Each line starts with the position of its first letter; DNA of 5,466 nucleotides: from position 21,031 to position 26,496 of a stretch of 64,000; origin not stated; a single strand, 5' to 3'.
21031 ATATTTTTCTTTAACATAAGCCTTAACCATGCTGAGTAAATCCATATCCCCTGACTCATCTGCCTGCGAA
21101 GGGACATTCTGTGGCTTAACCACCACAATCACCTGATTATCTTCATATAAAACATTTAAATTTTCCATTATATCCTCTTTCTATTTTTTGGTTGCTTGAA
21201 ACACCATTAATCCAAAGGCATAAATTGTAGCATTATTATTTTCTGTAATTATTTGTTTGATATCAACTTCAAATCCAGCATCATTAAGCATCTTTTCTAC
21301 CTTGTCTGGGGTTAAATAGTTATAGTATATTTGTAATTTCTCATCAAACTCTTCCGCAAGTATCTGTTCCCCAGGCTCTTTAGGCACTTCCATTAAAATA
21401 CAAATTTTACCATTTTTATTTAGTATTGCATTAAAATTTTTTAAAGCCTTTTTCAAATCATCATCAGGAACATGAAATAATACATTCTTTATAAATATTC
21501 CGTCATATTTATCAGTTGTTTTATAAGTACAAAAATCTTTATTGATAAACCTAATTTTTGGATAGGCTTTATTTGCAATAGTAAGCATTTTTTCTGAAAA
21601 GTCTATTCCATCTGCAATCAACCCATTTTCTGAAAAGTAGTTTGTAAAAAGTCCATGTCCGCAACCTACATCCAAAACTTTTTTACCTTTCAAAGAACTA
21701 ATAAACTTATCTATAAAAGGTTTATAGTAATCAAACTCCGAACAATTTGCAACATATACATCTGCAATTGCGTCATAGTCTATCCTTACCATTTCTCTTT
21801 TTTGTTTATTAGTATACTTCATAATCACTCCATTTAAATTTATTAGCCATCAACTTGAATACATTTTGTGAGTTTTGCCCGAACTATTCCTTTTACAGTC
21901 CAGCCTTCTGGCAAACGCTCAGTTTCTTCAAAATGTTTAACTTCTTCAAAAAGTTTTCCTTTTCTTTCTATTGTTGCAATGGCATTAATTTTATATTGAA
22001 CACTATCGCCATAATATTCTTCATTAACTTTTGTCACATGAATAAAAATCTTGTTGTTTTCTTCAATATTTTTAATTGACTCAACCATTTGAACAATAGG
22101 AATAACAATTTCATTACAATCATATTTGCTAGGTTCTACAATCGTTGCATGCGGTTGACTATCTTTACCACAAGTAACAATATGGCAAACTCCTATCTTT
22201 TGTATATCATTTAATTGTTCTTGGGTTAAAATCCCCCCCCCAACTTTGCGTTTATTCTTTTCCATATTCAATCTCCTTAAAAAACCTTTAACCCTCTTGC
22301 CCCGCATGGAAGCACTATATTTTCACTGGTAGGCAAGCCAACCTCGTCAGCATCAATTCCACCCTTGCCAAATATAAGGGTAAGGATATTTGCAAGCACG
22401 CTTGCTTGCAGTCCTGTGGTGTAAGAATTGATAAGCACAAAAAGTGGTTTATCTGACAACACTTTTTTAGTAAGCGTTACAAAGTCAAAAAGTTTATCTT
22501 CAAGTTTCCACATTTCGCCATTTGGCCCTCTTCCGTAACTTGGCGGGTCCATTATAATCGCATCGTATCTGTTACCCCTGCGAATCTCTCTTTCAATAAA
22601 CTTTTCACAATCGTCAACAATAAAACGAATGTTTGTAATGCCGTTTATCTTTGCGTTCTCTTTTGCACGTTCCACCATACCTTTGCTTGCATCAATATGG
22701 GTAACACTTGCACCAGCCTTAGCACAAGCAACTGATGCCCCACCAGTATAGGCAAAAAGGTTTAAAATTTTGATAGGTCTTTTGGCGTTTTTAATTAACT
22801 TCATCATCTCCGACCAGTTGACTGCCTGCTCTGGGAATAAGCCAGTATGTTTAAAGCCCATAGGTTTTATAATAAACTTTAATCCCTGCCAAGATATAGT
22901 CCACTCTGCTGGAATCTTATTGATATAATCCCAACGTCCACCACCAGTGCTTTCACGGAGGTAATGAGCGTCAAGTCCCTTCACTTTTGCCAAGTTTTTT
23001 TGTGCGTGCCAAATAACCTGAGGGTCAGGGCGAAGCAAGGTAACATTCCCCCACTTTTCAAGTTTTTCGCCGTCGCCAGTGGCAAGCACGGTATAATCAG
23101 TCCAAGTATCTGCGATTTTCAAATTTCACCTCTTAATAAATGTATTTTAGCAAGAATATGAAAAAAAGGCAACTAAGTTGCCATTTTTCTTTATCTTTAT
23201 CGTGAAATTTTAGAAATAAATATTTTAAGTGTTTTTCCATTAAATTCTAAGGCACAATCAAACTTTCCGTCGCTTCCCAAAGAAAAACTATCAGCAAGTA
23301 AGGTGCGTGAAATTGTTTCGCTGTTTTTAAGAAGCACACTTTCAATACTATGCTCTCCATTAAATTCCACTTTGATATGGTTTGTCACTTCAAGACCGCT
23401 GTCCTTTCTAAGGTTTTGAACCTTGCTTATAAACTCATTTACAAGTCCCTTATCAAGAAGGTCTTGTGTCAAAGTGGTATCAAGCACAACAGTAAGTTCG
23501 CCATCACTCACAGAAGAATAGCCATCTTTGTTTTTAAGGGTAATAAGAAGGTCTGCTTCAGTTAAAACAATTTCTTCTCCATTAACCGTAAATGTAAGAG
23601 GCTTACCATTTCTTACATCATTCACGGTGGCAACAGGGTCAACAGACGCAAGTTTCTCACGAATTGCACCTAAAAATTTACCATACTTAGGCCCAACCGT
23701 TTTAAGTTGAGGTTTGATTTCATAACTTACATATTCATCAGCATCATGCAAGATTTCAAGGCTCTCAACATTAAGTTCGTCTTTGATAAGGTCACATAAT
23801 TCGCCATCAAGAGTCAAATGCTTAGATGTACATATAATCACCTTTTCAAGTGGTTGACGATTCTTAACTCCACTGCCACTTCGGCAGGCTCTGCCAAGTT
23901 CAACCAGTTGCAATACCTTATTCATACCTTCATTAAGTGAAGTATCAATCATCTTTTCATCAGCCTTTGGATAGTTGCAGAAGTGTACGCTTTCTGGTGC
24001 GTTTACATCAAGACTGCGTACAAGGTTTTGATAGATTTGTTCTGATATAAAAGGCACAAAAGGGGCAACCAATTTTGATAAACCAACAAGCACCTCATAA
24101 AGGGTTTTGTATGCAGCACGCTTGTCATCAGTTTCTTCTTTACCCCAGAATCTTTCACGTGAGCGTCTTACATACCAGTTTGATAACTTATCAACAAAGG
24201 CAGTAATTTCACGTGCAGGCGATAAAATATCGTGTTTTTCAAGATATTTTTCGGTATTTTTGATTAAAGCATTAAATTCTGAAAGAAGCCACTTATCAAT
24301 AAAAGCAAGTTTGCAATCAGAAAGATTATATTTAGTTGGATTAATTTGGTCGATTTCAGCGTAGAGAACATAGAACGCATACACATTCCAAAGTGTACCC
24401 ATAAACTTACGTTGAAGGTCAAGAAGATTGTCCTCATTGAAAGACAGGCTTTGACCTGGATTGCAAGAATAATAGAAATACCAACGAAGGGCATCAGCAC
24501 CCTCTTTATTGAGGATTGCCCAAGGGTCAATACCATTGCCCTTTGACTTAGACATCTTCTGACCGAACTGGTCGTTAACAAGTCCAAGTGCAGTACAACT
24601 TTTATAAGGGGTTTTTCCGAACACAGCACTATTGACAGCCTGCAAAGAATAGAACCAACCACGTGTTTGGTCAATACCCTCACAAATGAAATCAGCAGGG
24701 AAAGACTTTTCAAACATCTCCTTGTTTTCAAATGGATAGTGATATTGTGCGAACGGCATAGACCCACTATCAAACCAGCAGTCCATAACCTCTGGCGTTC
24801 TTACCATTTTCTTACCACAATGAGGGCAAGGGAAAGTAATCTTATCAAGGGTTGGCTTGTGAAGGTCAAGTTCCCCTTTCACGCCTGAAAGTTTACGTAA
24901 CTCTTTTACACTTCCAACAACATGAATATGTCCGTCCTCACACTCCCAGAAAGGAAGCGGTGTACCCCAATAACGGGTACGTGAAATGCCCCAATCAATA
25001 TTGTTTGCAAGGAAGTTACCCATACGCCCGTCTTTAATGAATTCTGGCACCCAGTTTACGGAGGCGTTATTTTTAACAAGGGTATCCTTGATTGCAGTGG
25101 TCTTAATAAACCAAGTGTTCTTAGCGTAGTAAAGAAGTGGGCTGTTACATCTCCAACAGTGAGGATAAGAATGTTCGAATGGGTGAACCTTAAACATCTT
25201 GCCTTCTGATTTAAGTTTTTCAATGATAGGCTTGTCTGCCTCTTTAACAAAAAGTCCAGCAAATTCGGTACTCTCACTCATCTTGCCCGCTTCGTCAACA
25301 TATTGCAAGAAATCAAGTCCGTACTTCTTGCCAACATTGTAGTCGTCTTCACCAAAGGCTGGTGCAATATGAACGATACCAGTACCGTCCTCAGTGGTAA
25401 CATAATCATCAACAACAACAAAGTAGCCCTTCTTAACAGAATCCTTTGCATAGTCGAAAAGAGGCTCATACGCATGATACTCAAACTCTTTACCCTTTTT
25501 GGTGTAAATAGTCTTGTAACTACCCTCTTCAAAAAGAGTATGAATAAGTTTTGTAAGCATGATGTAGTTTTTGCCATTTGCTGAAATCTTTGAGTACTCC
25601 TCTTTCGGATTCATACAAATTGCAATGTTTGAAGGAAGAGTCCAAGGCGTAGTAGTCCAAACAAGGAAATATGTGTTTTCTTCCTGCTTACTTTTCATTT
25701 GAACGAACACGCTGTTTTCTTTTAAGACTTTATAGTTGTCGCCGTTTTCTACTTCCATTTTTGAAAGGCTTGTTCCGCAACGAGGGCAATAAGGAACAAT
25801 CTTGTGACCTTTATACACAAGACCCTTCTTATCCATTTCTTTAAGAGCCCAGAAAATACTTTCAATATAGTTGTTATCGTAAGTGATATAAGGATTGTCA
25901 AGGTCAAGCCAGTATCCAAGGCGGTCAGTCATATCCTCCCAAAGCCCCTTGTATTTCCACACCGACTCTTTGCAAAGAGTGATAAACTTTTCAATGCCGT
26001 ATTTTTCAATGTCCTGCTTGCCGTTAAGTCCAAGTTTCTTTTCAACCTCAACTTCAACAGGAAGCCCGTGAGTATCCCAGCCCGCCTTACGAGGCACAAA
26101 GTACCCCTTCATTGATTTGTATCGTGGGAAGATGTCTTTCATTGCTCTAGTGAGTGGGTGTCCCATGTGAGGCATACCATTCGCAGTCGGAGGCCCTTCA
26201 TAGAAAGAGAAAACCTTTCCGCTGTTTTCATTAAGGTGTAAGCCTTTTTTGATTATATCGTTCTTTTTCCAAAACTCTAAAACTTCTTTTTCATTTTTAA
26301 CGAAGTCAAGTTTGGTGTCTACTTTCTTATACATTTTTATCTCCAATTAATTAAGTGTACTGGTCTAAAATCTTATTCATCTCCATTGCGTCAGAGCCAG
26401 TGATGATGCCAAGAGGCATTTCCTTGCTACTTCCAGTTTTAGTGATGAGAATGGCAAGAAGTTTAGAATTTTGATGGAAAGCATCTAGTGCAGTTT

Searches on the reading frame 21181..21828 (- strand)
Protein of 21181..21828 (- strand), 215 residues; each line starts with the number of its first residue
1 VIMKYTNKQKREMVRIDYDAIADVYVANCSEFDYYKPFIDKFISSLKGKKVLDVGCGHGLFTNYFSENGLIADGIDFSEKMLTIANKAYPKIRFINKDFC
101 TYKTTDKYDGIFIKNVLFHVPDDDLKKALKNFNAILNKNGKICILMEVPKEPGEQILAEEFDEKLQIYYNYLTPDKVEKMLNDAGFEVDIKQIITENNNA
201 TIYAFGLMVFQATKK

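Call 55: search_protein_families(library=ncbifam, proteins=[window:21181-21828:-], max_evalue=1e-10)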
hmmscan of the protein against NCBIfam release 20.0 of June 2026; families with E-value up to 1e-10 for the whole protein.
window:21181-21828:- (215 aa): 5 families
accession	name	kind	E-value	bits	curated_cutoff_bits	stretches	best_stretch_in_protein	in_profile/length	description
TIGR02021.1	BchM-ChlM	equivalog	1.6e-15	57.1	158.9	1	45-139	52-150/218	magnesium protoporphyrin IX methyltransferase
NF043040.1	corrin_prot_MT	hypoth_equivalog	4.9e-15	55.6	180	1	44-184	39-187/216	corrinoid protein-associated methyltransferase CpaM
NF045667.1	MTase_DVU1556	equivalog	1.7e-14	53.8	155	1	45-190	20-164/213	DVU_1556 family methyltransferase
TIGR01983.1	UbiG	equivalog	5.6e-13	48.7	102.95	1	33-144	45-151/228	bifunctional 2-polyprenyl-6-hydroxyphenol methylase/3-demethylubiquinol 3-O-methyltransferase UbiG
TIGR02072.1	BioC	equivalog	1.1e-12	48.2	184.95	1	45-192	32-178/244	malonyl-ACP O-methyltransferase BioC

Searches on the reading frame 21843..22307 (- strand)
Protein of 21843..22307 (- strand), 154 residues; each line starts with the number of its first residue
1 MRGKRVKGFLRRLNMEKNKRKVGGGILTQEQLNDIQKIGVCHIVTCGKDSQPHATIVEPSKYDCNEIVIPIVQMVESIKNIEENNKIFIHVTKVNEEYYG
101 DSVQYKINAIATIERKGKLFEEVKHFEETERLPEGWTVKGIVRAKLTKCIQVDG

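Call 40: search_protein_families(library=pfam, proteins=[window:21843-22307:-], max_evalue=0.001)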
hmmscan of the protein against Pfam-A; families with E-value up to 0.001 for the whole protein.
window:21843-22307:- (154 aa): 1 family
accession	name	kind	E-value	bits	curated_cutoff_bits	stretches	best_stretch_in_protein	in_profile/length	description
PF01243.27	PNPOx_N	-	7.3e-07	30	28.1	1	28-123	2-85/120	Pyridoxamine 5'-phosphate oxidase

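Call 71: list_cluster_members(proteins=[window:21843-22307:-, window:30994-31500:+])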
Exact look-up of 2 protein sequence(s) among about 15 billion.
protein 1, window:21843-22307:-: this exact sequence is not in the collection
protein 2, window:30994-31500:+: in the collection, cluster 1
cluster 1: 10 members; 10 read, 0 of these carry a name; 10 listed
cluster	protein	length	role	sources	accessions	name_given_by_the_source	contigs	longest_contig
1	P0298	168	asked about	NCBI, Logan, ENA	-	-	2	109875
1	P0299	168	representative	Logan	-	-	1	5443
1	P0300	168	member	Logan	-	-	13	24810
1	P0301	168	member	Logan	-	-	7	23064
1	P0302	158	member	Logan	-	-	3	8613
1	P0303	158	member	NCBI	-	-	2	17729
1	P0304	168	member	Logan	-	-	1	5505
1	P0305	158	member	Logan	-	-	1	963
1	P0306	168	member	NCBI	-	-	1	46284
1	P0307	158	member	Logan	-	-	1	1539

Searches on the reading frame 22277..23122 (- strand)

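Call 40: search_protein_families(library=pfam, proteins=[window:22277-23122:-], max_evalue=0.001)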
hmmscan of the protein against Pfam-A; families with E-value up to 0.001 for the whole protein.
window:22277-23122:- (281 aa): 7 families
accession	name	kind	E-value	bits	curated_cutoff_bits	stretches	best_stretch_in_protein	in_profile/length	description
PF10672.15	Methyltrans_SAM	-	3.5e-15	56.5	27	1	70-199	82-209/286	S-adenosylmethionine-dependent methyltransferase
PF13649.12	Methyltransf_25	-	1.4e-08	35.8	27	1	120-191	2-70/97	Methyltransferase domain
PF13847.12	Methyltransf_31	-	2.2e-07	31.1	27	1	118-192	6-81/145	Methyltransferase domain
PF09445.16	Methyltransf_15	-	4.7e-06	26.7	22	1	119-198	4-84/165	RNA cap guanine-N2 methyltransferase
PF08241.18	Methyltransf_11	-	1.8e-05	25.7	21.2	1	126-174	7-53/95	Methyltransferase domain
PF03602.21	Cons_hypoth95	-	2.4e-05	24.5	24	1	108-194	34-122/182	Conserved hypothetical protein 95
PF05175.20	MTS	-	0.0008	19.5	23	0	118-194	34-107/170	Methyltransferase small domain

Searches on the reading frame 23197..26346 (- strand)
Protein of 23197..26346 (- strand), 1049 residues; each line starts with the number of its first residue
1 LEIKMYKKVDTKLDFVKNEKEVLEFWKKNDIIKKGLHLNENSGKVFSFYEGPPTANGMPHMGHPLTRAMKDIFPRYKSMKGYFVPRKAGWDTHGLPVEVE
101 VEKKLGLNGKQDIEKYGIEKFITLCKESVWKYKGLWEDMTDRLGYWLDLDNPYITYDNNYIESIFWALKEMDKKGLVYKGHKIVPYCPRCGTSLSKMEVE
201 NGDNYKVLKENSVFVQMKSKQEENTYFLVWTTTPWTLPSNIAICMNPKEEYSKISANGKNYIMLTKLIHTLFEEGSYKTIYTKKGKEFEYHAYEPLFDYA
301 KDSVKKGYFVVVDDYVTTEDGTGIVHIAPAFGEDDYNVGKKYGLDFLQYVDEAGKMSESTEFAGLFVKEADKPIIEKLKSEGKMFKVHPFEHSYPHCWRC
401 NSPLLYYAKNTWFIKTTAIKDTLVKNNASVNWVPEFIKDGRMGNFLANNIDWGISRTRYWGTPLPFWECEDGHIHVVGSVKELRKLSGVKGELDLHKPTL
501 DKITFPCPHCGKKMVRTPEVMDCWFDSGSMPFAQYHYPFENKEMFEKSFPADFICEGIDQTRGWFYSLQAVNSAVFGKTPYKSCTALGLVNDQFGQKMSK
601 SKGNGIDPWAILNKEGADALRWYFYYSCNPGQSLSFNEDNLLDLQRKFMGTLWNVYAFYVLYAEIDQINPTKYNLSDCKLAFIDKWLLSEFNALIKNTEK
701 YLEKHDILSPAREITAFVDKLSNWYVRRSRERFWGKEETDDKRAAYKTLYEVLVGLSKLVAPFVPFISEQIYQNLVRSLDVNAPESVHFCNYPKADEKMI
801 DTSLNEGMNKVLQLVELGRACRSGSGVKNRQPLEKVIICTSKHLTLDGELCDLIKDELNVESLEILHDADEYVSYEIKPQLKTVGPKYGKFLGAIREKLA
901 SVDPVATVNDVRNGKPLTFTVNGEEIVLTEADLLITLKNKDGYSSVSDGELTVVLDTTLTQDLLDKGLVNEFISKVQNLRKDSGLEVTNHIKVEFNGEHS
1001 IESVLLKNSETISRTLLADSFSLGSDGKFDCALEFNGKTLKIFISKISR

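Call 55: search_protein_families(library=ncbifam, proteins=[window:23197-26346:-], max_evalue=1e-10)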
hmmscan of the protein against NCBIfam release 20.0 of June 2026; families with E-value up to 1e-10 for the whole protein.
window:23197-26346:- (1049 aa): 15 families
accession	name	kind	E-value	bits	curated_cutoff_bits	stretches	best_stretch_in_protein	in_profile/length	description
NF000257.1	MupA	exception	6.2e-289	961.1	1900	1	15-1043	5-1021/1024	mupirocin-resistant isoleucine--tRNA ligase MupA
TIGR00392.1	ileS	equivalog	2.2e-287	955.8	621.4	1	9-844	2-855/861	isoleucine--tRNA ligase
NF000258.1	MupB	exception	7.7e-276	917.9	1900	1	17-996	7-980/1033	mupirocin-resistant isoleucine--tRNA ligase MupB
TIGR00422.1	valS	equivalog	4.8e-147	491.3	612.1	2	310-886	256-809/863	valine--tRNA ligase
NF009687.0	PRK13208.1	equivalog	6.2e-133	444.7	738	2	310-873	255-796/801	valine--tRNA ligase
NF004349.1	PRK05729.1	equivalog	1.2e-125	420.8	704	2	309-870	249-774/860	valine--tRNA ligase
NF040702.1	ileS_w_GNAT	exception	3.5e-105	352.7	1999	2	275-775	465-956/1100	isoleucine--tRNA ligase, N-acetyltransferase domain-containing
NF011492.0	PRK14900.1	equivalog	3.4e-85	286.8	1783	2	315-842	271-773/1044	valine--tRNA ligase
NF000540.1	alt_ValS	exception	1.3e-63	215.3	900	2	354-843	329-805/827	valine--tRNA ligase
NF008957.0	PRK12300.1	subfamily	3.1e-54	184.3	677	2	15-337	6-323/946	leucine--tRNA ligase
TIGR00395.1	leuS_arch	equivalog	1.8e-48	165.2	648.5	2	19-338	4-318/938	leucine--tRNA ligase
TIGR00396.1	leuS_bact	equivalog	2.8e-42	144.9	548.4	2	593-798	601-776/843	leucine--tRNA ligase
TIGR00398.1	metG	equivalog_domain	1.7e-29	103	336.35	1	586-780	317-506/530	methionine--tRNA ligase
NF008900.0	PRK12267.1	equivalog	1.5e-20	73.3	598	1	520-782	224-483/648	methionine--tRNA ligase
NF001100.0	PRK00133.1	equivalog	4e-20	71.9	587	0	595-777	328-504/676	methionine--tRNA ligase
